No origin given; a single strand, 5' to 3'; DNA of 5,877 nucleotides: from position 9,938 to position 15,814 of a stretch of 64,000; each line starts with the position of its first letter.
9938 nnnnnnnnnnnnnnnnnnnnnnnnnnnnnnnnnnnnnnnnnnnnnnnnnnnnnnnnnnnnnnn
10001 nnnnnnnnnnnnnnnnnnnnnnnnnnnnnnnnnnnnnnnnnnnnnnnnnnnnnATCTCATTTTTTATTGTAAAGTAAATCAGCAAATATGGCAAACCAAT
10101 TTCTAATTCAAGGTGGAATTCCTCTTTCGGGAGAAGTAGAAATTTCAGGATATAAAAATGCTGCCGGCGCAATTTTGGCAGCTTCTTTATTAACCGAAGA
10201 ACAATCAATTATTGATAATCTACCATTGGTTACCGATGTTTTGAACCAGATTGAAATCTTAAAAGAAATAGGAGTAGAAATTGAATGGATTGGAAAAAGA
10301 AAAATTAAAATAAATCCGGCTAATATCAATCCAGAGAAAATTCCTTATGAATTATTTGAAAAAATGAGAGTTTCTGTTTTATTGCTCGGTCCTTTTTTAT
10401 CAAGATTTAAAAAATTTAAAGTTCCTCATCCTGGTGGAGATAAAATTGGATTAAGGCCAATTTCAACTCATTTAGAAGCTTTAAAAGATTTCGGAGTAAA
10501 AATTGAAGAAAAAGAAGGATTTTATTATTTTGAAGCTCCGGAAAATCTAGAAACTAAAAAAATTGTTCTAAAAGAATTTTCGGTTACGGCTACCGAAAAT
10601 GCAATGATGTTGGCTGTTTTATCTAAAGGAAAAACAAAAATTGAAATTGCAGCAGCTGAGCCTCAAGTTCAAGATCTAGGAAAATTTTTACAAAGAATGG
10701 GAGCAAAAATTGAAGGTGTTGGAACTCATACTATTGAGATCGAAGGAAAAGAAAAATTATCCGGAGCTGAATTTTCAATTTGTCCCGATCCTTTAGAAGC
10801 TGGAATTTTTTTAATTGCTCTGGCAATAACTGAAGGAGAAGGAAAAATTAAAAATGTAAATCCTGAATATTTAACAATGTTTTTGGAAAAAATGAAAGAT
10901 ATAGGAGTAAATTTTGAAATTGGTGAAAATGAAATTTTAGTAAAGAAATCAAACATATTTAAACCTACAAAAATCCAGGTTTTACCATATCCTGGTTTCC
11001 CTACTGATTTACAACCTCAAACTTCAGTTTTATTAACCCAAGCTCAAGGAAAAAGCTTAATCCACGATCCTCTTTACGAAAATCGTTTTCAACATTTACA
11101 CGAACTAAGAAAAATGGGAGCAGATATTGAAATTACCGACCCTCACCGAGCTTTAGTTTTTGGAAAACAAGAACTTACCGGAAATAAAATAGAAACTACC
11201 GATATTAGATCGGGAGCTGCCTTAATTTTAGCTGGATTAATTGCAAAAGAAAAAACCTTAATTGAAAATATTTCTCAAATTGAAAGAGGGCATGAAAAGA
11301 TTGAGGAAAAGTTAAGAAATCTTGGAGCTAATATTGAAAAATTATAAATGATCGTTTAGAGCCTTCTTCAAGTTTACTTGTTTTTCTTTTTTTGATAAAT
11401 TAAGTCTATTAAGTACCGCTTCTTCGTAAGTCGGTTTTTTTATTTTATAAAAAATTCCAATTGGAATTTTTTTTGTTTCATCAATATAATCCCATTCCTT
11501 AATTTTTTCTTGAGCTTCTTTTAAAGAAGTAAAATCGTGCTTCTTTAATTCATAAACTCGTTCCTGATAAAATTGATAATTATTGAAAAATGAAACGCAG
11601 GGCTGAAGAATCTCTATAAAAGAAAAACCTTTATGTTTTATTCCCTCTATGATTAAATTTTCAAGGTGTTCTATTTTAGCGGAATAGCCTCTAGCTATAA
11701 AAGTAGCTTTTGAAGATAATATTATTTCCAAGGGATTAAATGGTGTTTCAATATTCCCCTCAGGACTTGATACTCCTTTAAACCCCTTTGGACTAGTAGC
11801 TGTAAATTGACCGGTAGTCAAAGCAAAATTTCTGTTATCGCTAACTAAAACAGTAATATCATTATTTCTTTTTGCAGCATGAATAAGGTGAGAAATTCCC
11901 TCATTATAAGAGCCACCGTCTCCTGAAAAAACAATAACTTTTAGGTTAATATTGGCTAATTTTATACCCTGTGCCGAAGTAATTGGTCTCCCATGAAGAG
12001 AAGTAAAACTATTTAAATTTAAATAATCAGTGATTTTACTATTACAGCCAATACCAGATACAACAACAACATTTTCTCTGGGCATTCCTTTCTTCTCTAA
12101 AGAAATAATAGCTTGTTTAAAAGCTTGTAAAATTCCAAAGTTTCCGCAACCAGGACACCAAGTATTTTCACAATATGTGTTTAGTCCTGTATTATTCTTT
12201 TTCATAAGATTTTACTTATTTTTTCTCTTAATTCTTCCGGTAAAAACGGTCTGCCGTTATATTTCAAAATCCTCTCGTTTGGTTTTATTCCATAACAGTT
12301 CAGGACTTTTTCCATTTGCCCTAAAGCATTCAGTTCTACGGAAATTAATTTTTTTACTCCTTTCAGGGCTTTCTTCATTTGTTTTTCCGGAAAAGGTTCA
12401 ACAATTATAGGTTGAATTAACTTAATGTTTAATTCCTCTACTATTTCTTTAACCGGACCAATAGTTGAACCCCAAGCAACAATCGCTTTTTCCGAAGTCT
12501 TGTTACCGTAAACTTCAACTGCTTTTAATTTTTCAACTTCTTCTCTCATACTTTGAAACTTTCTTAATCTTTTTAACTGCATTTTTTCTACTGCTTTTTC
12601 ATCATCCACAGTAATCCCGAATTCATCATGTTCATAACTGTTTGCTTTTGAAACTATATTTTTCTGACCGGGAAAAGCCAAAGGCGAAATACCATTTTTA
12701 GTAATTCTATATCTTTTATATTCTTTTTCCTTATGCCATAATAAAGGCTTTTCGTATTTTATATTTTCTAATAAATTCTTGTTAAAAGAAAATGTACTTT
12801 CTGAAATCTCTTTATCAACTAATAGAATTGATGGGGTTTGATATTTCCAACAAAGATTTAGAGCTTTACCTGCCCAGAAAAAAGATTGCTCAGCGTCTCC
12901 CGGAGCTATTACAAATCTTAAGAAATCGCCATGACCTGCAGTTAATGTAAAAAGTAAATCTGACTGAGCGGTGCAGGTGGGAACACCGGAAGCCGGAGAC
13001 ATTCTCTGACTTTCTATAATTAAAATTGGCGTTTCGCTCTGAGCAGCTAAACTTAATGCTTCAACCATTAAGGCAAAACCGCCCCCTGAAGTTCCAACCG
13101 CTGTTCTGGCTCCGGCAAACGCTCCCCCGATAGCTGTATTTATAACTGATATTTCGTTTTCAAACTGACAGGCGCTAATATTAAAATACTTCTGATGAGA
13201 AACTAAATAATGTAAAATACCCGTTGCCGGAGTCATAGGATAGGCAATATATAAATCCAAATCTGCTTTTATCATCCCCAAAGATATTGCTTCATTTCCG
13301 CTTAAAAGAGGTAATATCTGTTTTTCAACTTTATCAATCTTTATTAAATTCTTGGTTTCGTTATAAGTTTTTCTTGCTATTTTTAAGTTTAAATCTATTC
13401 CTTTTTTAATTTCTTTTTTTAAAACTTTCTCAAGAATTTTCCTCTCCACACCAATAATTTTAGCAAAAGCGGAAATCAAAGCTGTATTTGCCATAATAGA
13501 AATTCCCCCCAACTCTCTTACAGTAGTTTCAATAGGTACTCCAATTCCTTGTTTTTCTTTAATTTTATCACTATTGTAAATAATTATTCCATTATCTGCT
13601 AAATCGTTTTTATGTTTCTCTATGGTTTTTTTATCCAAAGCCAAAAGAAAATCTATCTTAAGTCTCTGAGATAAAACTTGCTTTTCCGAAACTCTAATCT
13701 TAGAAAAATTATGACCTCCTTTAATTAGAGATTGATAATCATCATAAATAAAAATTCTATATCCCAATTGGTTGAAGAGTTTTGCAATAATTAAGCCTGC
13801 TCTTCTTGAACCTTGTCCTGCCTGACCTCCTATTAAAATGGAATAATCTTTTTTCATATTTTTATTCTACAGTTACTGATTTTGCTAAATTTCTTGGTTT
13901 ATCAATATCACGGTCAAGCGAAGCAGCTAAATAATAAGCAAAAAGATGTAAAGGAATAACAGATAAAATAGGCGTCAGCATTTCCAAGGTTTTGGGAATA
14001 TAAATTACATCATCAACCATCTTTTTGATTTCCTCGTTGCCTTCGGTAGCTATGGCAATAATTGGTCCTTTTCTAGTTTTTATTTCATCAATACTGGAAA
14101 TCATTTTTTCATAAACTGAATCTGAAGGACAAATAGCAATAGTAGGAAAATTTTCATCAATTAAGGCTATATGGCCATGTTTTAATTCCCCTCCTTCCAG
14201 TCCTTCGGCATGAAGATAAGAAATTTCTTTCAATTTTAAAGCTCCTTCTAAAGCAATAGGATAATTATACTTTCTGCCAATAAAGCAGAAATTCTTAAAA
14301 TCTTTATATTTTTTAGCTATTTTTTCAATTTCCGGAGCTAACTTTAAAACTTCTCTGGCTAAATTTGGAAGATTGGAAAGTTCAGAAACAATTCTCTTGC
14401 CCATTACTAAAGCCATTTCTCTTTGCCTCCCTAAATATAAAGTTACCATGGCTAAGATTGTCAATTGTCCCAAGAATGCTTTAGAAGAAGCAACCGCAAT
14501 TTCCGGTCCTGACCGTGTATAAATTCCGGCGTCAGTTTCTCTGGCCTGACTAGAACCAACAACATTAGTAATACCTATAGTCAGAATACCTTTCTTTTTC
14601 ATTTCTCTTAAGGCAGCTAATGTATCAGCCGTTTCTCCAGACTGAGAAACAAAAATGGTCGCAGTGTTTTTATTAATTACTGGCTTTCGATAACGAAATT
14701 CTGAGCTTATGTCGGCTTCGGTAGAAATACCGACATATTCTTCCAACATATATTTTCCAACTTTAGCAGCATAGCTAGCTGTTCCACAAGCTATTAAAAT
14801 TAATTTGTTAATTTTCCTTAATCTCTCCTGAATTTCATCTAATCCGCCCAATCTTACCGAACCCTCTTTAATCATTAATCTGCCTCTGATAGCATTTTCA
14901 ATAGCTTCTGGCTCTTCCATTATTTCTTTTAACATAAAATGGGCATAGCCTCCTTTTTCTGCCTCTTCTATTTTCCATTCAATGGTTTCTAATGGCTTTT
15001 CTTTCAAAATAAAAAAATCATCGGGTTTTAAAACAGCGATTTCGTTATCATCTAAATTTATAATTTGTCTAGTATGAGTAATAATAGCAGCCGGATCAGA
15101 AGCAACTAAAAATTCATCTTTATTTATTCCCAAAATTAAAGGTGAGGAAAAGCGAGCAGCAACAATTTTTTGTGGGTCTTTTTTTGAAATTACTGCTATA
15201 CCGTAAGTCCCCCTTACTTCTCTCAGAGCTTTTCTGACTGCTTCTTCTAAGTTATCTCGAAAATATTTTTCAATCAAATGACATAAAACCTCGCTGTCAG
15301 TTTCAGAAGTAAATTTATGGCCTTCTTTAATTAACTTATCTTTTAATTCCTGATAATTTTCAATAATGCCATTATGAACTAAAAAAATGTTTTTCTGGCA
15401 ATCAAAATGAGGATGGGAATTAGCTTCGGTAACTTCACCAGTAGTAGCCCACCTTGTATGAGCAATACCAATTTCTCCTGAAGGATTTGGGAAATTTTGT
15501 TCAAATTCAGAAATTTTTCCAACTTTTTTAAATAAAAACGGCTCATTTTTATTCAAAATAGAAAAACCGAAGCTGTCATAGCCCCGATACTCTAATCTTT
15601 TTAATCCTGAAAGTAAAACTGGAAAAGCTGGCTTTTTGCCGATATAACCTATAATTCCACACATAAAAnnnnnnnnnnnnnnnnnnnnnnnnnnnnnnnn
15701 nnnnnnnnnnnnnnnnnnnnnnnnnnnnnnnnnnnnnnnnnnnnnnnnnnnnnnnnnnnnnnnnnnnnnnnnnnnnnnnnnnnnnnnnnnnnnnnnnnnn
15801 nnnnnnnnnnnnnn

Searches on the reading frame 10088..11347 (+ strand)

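Call 52: search_protein_families(library=pfam, proteins=[window:10088-11347:+], max_evalue=0.00001)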
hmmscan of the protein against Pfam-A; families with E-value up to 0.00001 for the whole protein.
window:10088-11347:+ (419 aa): 1 family
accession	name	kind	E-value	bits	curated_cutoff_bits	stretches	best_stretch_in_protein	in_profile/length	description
PF00275.25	EPSP_synthase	-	9.8e-84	281.9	22.8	1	8-409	2-417/417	EPSP synthase (3-phosphoshikimate 1-carboxyvinyltransferase)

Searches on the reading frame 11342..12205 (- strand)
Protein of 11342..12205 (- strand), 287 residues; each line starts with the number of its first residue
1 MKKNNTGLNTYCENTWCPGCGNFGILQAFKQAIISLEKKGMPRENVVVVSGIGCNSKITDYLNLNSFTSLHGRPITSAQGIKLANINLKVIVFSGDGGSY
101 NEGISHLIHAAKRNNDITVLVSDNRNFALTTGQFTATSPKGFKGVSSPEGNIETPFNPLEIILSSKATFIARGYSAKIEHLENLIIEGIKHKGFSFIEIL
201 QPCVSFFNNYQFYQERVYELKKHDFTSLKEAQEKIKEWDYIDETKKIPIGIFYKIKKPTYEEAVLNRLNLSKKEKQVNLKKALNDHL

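Call 52: search_protein_families(library=pfam, proteins=[window:11342-12205:-], max_evalue=0.00001)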
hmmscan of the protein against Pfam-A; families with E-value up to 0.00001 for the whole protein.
window:11342-12205:- (287 aa): 2 families
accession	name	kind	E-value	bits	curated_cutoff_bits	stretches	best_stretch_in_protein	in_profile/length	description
PF02775.26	TPP_enzyme_C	-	2.5e-23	83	21.9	1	52-199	2-151/151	Thiamine pyrophosphate enzyme, C-terminal TPP binding domain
PF12367.13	PFO_beta_C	-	4.5e-13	49.5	24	1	203-264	1-61/66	Pyruvate ferredoxin oxidoreductase beta subunit C terminal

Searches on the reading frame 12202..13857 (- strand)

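Call 52: search_protein_families(library=pfam, proteins=[window:12202-13857:-], max_evalue=0.00001)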
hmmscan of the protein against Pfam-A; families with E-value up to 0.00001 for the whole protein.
window:12202-13857:- (551 aa): 3 families
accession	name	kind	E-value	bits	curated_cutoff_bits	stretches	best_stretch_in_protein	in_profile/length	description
PF01855.24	POR_N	-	1.4e-42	146.5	27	1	194-424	2-227/231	Pyruvate flavodoxin/ferredoxin oxidoreductase, thiamine diP-bdg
PF01558.24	POR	-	7.7e-30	104.7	27.4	1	13-165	1-172/173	Pyruvate ferredoxin/flavodoxin oxidoreductase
PF17147.9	PFOR_II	-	2.1e-08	34.9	27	1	456-540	2-99/102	Pyruvate:ferredoxin oxidoreductase core domain II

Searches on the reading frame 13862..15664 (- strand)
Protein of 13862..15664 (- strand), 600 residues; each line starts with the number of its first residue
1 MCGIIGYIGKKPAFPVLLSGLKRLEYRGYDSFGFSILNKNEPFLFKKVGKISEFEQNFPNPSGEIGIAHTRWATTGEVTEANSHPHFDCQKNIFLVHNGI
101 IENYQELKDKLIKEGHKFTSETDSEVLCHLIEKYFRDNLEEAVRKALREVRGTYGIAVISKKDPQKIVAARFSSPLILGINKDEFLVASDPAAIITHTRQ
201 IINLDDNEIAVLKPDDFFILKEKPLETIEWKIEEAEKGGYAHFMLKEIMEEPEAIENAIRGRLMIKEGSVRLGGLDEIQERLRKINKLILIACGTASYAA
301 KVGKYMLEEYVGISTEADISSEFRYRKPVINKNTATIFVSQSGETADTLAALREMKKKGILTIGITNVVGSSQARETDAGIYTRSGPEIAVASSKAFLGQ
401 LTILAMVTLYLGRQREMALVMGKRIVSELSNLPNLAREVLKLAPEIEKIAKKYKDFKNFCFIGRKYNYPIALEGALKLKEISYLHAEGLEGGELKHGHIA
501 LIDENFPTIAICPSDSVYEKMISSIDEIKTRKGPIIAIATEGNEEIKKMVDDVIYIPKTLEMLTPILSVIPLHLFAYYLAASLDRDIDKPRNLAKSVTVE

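Call 52: search_protein_families(library=pfam, proteins=[window:13862-15664:-], max_evalue=0.00001)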
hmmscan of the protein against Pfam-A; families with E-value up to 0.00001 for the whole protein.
window:13862-15664:- (600 aa): 4 families
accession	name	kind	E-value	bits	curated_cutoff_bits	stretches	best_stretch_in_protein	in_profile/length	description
PF01380.27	SIS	-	2.1e-49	167.1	25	2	282-407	2-128/131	SIS domain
PF13522.11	GATase_6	-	9.8e-22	77.8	27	1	62-190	9-130/130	Glutamine amidotransferase domain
PF13537.11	GATase_7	-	1.1e-17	64.7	25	1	78-194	8-121/123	Glutamine amidotransferase domain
PF13230.11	GATase_4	-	5.1e-07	29.3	23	1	51-138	60-145/272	Glutamine amidotransferases class-II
